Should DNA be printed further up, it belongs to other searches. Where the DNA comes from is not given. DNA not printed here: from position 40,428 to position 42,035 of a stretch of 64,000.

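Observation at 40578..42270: Unknown 436-aa protein with a small-alarmone-synthetase-like motif pattern plus a 3-TM partner, packed against nifV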

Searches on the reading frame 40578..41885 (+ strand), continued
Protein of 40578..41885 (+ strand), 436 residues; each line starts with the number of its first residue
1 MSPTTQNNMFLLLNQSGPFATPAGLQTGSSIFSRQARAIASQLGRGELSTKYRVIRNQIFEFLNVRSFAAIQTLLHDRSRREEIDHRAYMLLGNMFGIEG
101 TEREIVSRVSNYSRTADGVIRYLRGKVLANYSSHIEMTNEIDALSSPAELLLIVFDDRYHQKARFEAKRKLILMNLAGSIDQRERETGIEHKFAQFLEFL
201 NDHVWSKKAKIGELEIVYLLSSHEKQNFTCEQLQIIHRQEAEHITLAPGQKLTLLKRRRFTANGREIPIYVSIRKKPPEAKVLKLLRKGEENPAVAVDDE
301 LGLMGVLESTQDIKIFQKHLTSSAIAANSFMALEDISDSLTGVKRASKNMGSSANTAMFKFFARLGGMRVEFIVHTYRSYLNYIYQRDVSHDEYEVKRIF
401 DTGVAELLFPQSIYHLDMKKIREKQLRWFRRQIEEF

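Call 26: search_solved_structures(query=A2, max_evalue=10, show_alignments=3)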
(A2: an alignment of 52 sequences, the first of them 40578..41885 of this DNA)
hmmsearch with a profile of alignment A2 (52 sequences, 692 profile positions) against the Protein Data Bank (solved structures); distinct sequences matched with E-value up to 10: 109 (the best 60 are shown).
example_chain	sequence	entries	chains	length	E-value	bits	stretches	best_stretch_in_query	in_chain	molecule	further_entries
2azw_A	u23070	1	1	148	9.9e-07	30.8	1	563-684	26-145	MutT/nudix family protein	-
2pqv_A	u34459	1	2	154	3.8e-05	25.6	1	567-687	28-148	MutT/nudix family protein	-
3grn_A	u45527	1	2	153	6.1e-05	24.9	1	567-677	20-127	MutT related protein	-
3u53_A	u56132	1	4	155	0.00024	22.9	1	565-682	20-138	Bis(5'-nucleosyl)-tetraphosphatase [asymmetrical]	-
5wji_A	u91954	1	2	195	0.00027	22.7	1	569-623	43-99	U8 snoRNA-decapping enzyme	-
3son_A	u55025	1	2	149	0.00042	22.1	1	563-689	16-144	Hypothetical NUDIX hydrolase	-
3gz8_A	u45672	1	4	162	0.00059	21.6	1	558-688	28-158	MutT/nudix family protein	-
6co2_A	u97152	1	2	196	0.0007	21.4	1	569-625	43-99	NUDT16-Tudor-interacting (NUDT16TI)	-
6x7u_A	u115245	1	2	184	0.00072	21.4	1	569-623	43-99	U8 snoRNA-decapping enzyme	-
5w6z_A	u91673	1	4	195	0.00076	21.3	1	569-623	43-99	U8 snoRNA-decapping enzyme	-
6x7v_A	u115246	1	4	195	0.00081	21.2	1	569-623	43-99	U8 snoRNA-decapping enzyme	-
5w6x_A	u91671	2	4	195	0.00081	21.2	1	569-623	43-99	U8 snoRNA-decapping enzyme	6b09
5vy2_A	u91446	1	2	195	0.00084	21.1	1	569-623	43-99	U8 snoRNA-decapping enzyme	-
3mgm_A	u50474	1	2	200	0.00085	21.1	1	569-623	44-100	U8 snoRNA-decapping enzyme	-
3dku_A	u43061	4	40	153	0.00087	21.1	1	567-673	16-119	Putative phosphohydrolase | Phosphatase nudJ | Putative Nudix hydrolase ymfB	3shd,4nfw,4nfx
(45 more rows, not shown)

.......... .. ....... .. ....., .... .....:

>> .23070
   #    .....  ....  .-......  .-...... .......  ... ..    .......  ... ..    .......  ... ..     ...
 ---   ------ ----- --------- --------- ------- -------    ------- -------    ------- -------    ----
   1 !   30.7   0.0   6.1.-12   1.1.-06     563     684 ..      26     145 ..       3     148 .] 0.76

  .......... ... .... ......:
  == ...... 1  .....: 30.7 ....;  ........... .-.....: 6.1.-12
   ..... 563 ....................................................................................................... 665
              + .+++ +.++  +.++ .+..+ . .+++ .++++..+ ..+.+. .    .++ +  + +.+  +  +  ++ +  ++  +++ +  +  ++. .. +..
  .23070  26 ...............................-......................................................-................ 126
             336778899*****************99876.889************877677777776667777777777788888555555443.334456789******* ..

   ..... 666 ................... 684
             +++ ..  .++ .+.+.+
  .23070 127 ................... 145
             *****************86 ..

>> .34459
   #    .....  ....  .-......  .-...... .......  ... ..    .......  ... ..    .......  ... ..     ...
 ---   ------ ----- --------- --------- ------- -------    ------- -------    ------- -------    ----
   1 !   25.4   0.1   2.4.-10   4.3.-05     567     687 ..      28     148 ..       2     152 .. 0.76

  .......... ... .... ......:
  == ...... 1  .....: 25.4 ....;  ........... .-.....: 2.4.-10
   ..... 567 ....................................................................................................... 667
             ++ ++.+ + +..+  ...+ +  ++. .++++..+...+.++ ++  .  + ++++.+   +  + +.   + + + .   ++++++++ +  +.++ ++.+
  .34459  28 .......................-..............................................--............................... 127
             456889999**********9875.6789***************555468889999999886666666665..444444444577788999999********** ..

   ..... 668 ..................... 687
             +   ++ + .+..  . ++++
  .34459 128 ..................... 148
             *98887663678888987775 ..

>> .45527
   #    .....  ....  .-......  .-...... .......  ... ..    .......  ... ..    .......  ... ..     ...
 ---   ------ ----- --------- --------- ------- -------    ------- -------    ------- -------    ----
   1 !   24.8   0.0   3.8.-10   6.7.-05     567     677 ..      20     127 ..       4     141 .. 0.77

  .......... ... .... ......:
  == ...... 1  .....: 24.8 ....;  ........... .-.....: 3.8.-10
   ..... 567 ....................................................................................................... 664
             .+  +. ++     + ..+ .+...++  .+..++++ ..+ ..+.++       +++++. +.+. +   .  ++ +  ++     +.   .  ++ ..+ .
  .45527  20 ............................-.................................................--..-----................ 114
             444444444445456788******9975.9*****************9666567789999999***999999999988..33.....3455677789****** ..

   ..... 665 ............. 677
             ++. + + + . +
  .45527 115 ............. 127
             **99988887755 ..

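Call 27: search_protein_families(library=pfam, alignment_id=A2, max_evalue=0.1)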
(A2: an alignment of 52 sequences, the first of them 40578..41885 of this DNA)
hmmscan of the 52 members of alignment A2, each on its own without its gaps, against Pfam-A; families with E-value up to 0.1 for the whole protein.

A. member 1, window:40578-41885:+ (436 aa): 0 families

B. families by the number of members that match (of 52 scanned): 19 families
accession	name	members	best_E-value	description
PF04607.23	RelA_SpoT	17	3.8e-05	Region found in RelA / SpoT proteins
PF00293.34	NUDIX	9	2.1e-11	NUDIX domain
PF22327.2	Nudt16-like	3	2.7e-05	U8 snoRNA-decapping enzyme-like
PF00156.33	Pribosyltran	3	3.5e-05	Phosphoribosyl transferase domain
PF13188.13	PAS_8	1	0.0015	PAS domain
PF23966.1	DUF7294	1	0.0023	Domain of unknown function (DUF7294)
PF21452.2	Cmr1_like_C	1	0.021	Cmr1-like, C-terminal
PF08501.16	Shikimate_dh_N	1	0.03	Shikimate dehydrogenase substrate binding domain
PF07369.16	DUF1488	1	0.05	Protein of unknown function (DUF1488)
PF00237.24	Ribosomal_L22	1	0.053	Ribosomal protein L22p/L17e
PF14000.11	Packaging_FI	1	0.06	DNA packaging protein FI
PF06304.16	DUF1048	1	0.063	Protein of unknown function (DUF1048)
PF19902.4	DUF6375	1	0.071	Family of unknown function (DUF6375)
PF00294.29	PfkB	1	0.076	pfkB family carbohydrate kinase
PF05334.18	DUF719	1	0.083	Protein of unknown function (DUF719)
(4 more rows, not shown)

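Call 30: find_encoding_contigs(protein=P0078, flank=8000, max_places=2)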
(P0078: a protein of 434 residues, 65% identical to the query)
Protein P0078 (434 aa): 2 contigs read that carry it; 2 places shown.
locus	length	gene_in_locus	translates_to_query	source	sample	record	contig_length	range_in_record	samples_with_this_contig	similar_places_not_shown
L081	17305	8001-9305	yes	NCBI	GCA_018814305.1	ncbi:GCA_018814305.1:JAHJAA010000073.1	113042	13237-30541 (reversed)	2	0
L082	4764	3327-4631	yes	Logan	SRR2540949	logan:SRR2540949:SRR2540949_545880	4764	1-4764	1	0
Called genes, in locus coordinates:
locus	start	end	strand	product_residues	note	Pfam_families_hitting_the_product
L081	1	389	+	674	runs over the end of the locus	PF00512:HisKA, PF02518:HATPase_c, PF00072:Response_reg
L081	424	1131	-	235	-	PF00215:OMPdecase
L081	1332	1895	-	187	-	PF06835:LptC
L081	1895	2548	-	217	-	PF00702:Hydrolase (faint), PF08282:Hydrolase_3 (weak)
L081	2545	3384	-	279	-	PF00793:DAHP_synth_1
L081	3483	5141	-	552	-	PF06418:CTP_synth_N, PF00117:GATase, PF07722:Peptidase_C26 (faint)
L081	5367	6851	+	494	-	PF02085:Cytochrom_CIII (faint), PF14522:Cytochrome_C7 (faint), PF14537:Cytochrom_c3_2 (faint)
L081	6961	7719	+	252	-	PF03330:DPBB_1, PF05036:SPOR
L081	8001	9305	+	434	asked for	-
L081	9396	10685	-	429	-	PF01808:AICARFT_IMPCHas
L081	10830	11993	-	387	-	PF04055:Radical_SAM, PF06968:BATS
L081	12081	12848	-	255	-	PF05690:ThiG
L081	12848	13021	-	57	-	PF02597:ThiS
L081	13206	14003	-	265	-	PF14453:ThiS-like, PF00899:ThiF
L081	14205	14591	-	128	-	PF01196:Ribosomal_L17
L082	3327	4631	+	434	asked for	-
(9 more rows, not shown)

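Call 31: find_encoding_contigs(protein=P0105, flank=8000, max_places=2)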
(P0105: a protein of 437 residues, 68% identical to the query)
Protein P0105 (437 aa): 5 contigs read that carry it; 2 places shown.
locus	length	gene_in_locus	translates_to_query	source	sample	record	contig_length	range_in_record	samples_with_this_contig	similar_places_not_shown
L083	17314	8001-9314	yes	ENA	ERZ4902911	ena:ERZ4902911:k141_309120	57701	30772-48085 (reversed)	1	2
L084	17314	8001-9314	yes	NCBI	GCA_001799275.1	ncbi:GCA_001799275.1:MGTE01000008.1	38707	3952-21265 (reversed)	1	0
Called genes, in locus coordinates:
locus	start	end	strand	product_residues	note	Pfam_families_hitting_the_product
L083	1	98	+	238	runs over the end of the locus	PF01138:RNase_PH, PF03725:RNase_PH_C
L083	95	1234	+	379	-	PF01702:TGT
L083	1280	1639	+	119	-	PF02699:YajC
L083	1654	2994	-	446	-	PF01136:Peptidase_U32, PF16325:Peptidase_U32_C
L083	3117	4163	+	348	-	PF03054:tRNA_Me_trans, PF20259:tRNA_Me_trans_M, PF20258:tRNA_Me_trans_C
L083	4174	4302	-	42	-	-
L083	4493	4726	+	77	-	PF11127:YgaP-like_TM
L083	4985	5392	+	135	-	PF01741:MscL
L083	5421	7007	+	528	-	PF08668:HDOD, PF01590:GAF (weak)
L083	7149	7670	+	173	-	-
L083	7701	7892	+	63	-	-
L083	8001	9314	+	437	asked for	-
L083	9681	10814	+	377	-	-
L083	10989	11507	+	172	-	PF00156:Pribosyltran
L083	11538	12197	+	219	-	-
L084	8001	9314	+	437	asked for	-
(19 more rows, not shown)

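Call 36: search_protein_families(library=pfam, proteins=[L020:13-789:+, L020:2741-3565:+, L020:3697-4140:+, L020:4163-5002:+, L020:5025-5690:+, L020:5690-6454:+, L020:9294-9971:+, L020:10939-11481:+, L020:11750-12610:+, L022:9363-9893:+], max_evalue=0.01)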
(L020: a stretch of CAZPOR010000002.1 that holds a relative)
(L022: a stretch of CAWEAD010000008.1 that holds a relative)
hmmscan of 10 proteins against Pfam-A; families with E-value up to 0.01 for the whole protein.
L020:13-789:+ (259 aa): 1 family
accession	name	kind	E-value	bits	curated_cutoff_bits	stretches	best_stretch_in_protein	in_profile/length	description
PF00148.24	Oxidored_nitro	-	1.7e-59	202.2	28.6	1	16-244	174-398/399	Nitrogenase component 1 type Oxidoreductase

L020:2741-3565:+ (275 aa): 1 family
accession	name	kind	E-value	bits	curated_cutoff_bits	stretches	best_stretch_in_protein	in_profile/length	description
PF09694.16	Gcw_chp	-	1e-05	26.1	24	1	50-141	12-100/230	Bacterial protein of unknown function (Gcw_chp)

L020:3697-4140:+ (148 aa): 1 family
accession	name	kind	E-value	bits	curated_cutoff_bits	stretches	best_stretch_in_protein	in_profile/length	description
PF00126.33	HTH_1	-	8.2e-08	32.5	26.6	1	37-96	6-60/60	Bacterial regulatory helix-turn-helix protein, lysR family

L020:4163-5002:+ (280 aa): 7 families
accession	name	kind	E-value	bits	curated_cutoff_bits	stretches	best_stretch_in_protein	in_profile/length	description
PF13531.11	SBP_bac_11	-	2.1e-59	201.5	25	1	56-277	1-226/227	Bacterial extracellular solute-binding protein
PF01547.30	SBP_bac_1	-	4.7e-25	89.6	26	1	61-270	1-307/307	Bacterial extracellular solute-binding protein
PF12974.12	Phosphonate-bd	-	2.7e-08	33.9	27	1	134-278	84-232/242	ABC transporter, phosphonate, periplasmic substrate-binding protein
PF13343.11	SBP_bac_6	-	9.5e-07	29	24.6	1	202-277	141-216/245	Bacterial extracellular solute-binding protein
PF04069.17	OpuAC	-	0.00014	22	21.2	1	81-264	28-224/257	Substrate binding domain of ABC-type glycine betaine transport system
PF13416.11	SBP_bac_8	-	0.00043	20.6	27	1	203-275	179-256/279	Bacterial extracellular solute-binding protein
PF12849.12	PBP_like_2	-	0.005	17.1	27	0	51-267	7-267/267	PBP superfamily domain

L020:5025-5690:+ (222 aa): 1 family
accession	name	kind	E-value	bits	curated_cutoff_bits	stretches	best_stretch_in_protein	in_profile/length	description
PF00528.27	BPD_transp_1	-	9e-18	65.1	26.4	1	26-209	2-169/184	Binding-protein-dependent transport system inner membrane component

L020:5690-6454:+ (255 aa): 5 families
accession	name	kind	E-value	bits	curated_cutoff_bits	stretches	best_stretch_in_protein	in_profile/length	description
PF00005.33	ABC_tran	-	6.7e-33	114.6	25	1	27-168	10-136/137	ABC transporter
PF13304.12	AAA_21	-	1.3e-07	32.5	27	1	112-201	220-300/304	AAA domain, putative AbiEii toxin, Type IV TA system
PF02463.25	SMC_N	-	8.7e-07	29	40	1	119-207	121-205/220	RecF/RecN/SMC N terminal domain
PF13555.12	AAA_29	-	0.00019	21.5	27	1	24-56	19-50/61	P-loop containing region of AAA domain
PF13604.12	AAA_30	-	0.0053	17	27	1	19-61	9-51/191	AAA domain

L020:9294-9971:+ (226 aa): 0 families

L020:10939-11481:+ (181 aa): 0 families

L020:11750-12610:+ (287 aa): 0 families

L022:9363-9893:+ (177 aa): 0 families

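Call 41: search_solved_structures(query=A3, max_evalue=1, show_alignments=0)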
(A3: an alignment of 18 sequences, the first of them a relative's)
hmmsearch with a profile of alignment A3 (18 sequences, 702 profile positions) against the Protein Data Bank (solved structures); distinct sequences matched with E-value up to 1: 58.
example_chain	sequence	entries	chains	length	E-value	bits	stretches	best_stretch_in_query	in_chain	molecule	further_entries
4trb_A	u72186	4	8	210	1.6e-06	30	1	461-585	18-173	Purine phosphoribosyltransferase (GpT-1)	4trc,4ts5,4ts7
1vdm_A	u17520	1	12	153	2.1e-06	29.6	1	461-571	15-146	purine phosphoribosyltransferase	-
6kp5_A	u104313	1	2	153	6.4e-06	28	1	457-573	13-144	Xanthine phosphoribosyltransferase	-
2azw_A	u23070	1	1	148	6.7e-06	27.9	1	577-697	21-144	MutT/nudix family protein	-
5xtk_A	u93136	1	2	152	6.8e-06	27.9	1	458-573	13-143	Xanthine phosphoribosyltransferase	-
6kqc_A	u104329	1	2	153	7.3e-06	27.8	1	457-573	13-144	Xanthine phosphoribosyltransferase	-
3grn_A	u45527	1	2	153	1.7e-05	26.6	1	581-692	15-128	MutT related protein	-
1a98_A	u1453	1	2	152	2.4e-05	26.1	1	459-573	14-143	XANTHINE-GUANINE PHOSPHORIBOSYLTRANSFERASE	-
1a97_A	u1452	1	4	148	2.7e-05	25.9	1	461-573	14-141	XANTHINE-GUANINE PHOSPHORIBOSYLTRANSFERASE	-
7kl6_A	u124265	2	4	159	3.7e-05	25.5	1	448-571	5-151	Phosphoribosyltransferase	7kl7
1a95_A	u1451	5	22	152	4.1e-05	25.3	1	459-573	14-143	XANTHINE-GUANINE PHOSPHORIBOSYLTRANSFERASE | Xanthine phosphoribosyltransferase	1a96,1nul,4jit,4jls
4z1o_A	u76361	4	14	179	5.5e-05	24.9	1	470-573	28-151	Phosphoribosyltransferase | Purine phosphoribosyltransferase (GpT-2)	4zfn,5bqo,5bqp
1d6n_A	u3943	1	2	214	0.00013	23.6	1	457-574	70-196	PROTEIN (HYPOXANTHINE-GUANINE PHOSPHORIBOSYLTRANSFERASE)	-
3u53_A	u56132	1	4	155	0.0002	23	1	582-695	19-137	Bis(5'-nucleosyl)-tetraphosphatase [asymmetrical]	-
1u20_A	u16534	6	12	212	0.00033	22.3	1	587-669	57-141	U8 snoRNA-binding protein X29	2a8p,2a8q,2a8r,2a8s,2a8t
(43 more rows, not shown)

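Call 56: find_homologous_proteins(query=P0190, max_evalue=0.001)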
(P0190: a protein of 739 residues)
Query P0190 (739 aa): 10 proteins with E <= 0.001 among 8000 candidates.
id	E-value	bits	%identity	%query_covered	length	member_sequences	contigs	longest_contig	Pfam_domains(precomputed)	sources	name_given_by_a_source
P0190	0.0e+0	1661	100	100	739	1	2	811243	PF00293.35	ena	-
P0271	0.0e+0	1456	86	100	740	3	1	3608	PF00293.35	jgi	-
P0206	2.5e-125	437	35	99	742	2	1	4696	PF00293.35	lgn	-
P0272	3.2e-118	414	33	98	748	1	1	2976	PF00293.35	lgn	-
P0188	1.5e-110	389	33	99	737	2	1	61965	PF00293.35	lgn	-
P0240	2.2e-99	352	34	98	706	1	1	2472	PF00293.35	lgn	-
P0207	2.1e-81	292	37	60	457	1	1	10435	-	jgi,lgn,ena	-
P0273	8.7e-41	158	32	51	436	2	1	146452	-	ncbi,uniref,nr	ncbi:hypothetical protein [Psychromonas aquimarina]|uniref:hypothetical protein n=1 Tax=Psychromonas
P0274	1.9e-37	147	29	51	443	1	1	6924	-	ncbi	-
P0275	1.8e-5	41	26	47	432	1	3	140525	-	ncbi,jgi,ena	-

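Call 57: find_encoding_contigs(protein=P0190, flank=7000, max_places=1)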
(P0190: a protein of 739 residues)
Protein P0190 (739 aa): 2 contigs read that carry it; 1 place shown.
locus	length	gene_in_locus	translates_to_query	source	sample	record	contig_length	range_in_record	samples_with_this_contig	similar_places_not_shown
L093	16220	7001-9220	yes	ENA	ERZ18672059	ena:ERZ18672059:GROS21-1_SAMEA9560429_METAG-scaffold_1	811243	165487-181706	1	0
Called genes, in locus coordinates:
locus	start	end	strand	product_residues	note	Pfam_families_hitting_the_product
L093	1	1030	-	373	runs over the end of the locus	PF02222:ATP-grasp (weak), PF07478:Dala_Dala_lig_C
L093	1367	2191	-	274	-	-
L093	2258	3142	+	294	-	PF00494:SQS_PSY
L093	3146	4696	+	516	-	PF00890:FAD_binding_2 (faint), PF01266:DAO (faint), PF01593:Amino_oxidase, PF13450:NAD_binding_8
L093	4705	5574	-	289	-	PF01040:UbiA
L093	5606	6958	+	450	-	PF00875:DNA_photolyase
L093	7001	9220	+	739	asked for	PF00293:NUDIX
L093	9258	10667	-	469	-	PF00224:PK, PF02887:PK_C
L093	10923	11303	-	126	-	-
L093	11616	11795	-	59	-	-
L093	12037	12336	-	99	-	-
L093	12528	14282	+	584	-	-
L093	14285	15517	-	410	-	PF09587:PGA_cap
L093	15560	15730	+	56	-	-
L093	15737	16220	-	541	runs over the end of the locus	-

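Call 58: find_encoding_contigs(protein=P0273, flank=7000, max_places=1)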
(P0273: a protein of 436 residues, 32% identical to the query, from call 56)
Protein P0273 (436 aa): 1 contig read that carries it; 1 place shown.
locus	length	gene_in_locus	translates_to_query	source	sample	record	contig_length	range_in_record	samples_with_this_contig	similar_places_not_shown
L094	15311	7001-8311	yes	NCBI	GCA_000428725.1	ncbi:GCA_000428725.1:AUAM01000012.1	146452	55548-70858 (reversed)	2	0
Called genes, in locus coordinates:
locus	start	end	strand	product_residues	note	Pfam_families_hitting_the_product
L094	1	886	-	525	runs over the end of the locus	PF02028:BCCT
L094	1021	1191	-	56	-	-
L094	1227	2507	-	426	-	PF06863:DUF1254, PF06742:DUF1214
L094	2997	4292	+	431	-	PF00349:Hexokinase_1, PF03727:Hexokinase_2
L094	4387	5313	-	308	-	PF00892:EamA, PF03151:TPT (weak), PF00892:EamA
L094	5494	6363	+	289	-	PF12833:HTH_18, PF00165:HTH_AraC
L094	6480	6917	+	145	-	PF00903:Glyoxalase, PF13669:Glyoxalase_4 (weak)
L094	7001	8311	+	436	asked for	-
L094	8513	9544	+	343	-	PF00072:Response_reg, PF13487:HD_5, PF01966:HD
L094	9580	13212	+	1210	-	PF00512:HisKA, PF02518:HATPase_c, PF00072:Response_reg, PF01627:Hpt (weak)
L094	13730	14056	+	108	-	-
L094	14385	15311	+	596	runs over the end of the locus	PF00704:Glyco_hydro_18, PF07523:Big_3 (faint), PF16403:Bact_surface_Ig-like, PF02839:CBM_5_12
